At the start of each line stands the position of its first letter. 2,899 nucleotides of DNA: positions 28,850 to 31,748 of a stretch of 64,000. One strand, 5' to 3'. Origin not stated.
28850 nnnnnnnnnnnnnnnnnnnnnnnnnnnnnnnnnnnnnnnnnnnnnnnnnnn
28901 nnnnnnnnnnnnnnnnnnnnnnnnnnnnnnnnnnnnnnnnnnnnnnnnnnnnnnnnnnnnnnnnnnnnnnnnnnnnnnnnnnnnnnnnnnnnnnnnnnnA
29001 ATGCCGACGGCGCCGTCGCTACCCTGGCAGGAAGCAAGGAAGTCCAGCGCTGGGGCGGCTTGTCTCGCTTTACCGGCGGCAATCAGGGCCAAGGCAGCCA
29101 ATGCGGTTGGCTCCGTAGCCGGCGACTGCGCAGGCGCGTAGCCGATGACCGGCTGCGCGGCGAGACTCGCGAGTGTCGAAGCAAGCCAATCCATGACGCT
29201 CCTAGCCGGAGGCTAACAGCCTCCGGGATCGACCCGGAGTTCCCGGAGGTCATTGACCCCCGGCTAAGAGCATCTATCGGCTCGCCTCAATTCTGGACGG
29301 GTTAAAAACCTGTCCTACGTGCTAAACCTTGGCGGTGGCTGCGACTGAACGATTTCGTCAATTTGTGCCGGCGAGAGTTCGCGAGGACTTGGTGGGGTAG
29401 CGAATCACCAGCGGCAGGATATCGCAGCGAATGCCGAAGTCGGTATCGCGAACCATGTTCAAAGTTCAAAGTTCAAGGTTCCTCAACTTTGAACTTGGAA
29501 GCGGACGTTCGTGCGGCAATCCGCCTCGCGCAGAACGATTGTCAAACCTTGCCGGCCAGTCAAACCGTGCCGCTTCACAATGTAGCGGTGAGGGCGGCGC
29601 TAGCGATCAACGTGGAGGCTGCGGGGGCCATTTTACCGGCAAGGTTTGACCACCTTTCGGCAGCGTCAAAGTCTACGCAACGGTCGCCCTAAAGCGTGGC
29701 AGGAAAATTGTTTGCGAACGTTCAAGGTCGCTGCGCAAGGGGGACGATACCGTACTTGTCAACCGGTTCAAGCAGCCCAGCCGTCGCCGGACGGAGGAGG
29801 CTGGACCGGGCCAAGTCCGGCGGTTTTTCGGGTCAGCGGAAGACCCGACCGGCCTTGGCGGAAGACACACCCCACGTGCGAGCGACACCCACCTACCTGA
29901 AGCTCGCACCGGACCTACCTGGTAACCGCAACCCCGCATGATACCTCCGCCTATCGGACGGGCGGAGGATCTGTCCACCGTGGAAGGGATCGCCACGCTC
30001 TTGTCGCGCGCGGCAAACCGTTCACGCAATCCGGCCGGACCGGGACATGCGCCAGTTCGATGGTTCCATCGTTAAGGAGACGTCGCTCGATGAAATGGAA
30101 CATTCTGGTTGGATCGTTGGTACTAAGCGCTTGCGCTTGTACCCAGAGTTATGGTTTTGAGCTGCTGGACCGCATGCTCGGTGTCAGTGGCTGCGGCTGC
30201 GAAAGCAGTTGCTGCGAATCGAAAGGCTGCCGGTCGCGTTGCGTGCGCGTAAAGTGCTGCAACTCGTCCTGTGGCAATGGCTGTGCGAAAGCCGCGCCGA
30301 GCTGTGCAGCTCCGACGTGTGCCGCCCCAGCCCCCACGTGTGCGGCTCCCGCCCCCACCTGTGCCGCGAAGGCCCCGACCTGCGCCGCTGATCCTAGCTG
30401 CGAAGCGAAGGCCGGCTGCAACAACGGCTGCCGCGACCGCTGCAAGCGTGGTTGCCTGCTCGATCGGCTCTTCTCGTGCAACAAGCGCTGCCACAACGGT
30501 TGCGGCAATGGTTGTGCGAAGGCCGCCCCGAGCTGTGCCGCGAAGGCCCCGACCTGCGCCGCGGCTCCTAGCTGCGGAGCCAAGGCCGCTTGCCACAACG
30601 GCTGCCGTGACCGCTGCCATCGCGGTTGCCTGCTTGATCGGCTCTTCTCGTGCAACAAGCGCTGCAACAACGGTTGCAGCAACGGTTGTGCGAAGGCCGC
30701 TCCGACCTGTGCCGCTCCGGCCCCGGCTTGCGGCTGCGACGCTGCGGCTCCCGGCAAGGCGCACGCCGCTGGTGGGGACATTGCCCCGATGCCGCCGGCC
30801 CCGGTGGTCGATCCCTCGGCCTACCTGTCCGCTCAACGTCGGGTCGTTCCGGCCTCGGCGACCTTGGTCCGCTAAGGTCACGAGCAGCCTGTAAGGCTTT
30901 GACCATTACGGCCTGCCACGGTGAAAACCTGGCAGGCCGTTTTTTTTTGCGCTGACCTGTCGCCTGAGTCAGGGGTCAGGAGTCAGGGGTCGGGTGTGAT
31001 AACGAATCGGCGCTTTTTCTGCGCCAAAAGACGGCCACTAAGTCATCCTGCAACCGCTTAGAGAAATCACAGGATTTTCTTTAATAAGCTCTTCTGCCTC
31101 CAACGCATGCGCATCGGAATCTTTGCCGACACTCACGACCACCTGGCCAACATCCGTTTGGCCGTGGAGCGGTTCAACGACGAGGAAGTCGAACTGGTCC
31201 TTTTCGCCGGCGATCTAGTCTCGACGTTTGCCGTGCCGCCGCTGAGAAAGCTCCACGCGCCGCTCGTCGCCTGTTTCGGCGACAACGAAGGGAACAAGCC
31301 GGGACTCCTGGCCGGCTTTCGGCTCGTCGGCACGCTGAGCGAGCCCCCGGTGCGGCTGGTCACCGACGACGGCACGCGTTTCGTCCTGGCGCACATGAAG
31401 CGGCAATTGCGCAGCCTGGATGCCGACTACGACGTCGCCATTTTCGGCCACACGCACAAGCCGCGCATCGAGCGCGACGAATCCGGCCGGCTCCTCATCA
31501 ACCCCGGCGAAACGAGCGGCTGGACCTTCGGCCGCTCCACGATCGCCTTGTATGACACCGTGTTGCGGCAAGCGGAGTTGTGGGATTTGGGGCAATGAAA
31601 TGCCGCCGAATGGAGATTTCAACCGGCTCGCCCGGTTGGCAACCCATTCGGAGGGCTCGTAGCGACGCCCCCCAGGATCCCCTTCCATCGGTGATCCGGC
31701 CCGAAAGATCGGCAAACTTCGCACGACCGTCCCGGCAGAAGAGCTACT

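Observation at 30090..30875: Secreted 15%-cysteine protein made of 58-aa tandem repeats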

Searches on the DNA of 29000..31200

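Call 15: search_rna_families(source=window, start=29000, end=31200, threshold=evalue, max_evalue=1)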
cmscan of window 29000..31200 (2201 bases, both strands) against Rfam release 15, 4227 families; matches with E-value up to 1: 3.
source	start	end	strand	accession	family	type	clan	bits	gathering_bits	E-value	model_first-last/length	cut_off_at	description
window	30612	30681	+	RF03487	mir-4423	Gene; miRNA;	-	25.7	78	0.023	1-80/80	no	mir-4423 microRNA precursor family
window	29196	29272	-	RF00917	mir-708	Gene; miRNA;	CL00086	21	71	0.75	1-88/88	no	mir-708 microRNA precursor family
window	30905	30950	+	RF00489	ctRNA_p42d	Gene; antisense;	-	20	50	0.44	1-46/46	no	ctRNA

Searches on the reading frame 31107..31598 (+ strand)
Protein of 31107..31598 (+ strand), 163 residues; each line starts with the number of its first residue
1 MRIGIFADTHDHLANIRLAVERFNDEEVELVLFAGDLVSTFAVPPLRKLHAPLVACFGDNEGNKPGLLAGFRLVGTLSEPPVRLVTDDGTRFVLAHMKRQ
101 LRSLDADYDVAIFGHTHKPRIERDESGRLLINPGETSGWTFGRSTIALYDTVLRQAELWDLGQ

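Call 16: search_protein_families(library=pfam, proteins=[window:31107-31598:+], max_evalue=0.001)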
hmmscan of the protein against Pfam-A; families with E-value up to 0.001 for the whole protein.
window:31107-31598:+ (163 aa): 2 families
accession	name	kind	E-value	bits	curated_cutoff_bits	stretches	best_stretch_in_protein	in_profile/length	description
PF12850.12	Metallophos_2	-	2.2e-25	89.9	27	1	1-151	1-151/154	Calcineurin-like phosphoesterase superfamily domain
PF00149.33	Metallophos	-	5e-10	40.6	21.5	1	1-97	1-115/191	Calcineurin-like phosphoesterase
